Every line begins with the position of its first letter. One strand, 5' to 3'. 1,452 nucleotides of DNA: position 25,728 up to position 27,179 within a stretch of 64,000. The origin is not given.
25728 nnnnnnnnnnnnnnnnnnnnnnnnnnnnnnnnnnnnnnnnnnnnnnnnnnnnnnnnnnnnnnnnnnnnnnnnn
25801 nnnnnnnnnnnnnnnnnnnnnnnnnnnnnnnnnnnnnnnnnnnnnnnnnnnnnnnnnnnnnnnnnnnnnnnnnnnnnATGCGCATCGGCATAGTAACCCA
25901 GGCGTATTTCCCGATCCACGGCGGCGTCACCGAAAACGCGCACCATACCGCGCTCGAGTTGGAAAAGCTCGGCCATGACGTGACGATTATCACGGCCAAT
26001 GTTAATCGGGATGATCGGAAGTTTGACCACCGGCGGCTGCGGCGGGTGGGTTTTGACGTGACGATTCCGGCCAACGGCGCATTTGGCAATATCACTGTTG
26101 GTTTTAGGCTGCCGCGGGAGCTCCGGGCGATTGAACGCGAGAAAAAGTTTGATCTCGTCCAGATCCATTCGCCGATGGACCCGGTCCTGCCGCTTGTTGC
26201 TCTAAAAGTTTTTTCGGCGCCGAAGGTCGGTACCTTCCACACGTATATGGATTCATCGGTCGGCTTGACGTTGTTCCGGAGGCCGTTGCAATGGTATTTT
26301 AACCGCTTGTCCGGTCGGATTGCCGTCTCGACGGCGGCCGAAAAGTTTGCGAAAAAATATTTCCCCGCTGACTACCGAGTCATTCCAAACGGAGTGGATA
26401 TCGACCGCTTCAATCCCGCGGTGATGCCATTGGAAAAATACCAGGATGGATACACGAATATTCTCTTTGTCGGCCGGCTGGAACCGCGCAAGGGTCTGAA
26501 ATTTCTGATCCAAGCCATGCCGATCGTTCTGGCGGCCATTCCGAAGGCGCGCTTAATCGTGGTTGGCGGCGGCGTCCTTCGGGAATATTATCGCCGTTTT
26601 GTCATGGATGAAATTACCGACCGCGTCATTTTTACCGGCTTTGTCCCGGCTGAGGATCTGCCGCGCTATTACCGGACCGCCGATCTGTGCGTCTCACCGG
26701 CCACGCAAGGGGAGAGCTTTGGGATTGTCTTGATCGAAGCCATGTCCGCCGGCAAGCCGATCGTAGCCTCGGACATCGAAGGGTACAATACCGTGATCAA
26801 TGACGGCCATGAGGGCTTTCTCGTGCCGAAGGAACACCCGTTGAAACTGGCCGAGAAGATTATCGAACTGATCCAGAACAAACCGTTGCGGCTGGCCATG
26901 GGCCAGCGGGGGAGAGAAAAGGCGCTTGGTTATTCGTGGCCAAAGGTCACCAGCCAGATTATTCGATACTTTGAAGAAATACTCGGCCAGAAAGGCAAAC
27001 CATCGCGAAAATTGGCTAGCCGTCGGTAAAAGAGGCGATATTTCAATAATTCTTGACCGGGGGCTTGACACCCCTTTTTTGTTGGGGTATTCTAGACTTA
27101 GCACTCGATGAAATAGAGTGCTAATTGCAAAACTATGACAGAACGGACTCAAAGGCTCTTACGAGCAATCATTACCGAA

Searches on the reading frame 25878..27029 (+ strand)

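Call 15: search_protein_families(library=pfam, proteins=[window:25878-27029:+], max_evalue=0.001)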
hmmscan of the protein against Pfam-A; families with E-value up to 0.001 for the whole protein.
window:25878-27029:+ (383 aa): 6 families
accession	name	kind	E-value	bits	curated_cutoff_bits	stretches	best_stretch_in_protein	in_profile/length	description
PF00534.26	Glycos_transf_1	-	1.9e-41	141.9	26.4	1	192-347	15-171/172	Glycosyl transferases group 1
PF13692.12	Glyco_trans_1_4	-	1e-39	136.4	27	1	194-334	3-142/142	Glycosyl transferases group 1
PF13439.12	Glyco_transf_4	-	1.6e-24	87.3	28.5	1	15-177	2-170/170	Glycosyltransferase Family 4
PF13579.12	Glyco_trans_4_4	-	3.5e-13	50.6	29.7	1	15-172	1-158/158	Glycosyl transferase 4-like domain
PF13524.12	Glyco_trans_1_2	-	8.1e-10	39.3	25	1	219-352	10-133/144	Glycosyl transferase-like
PF20706.3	GT4-conflict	-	8.7e-07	28.7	26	1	185-310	193-323/385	Family 4 Glycosyltransferase in conflict systems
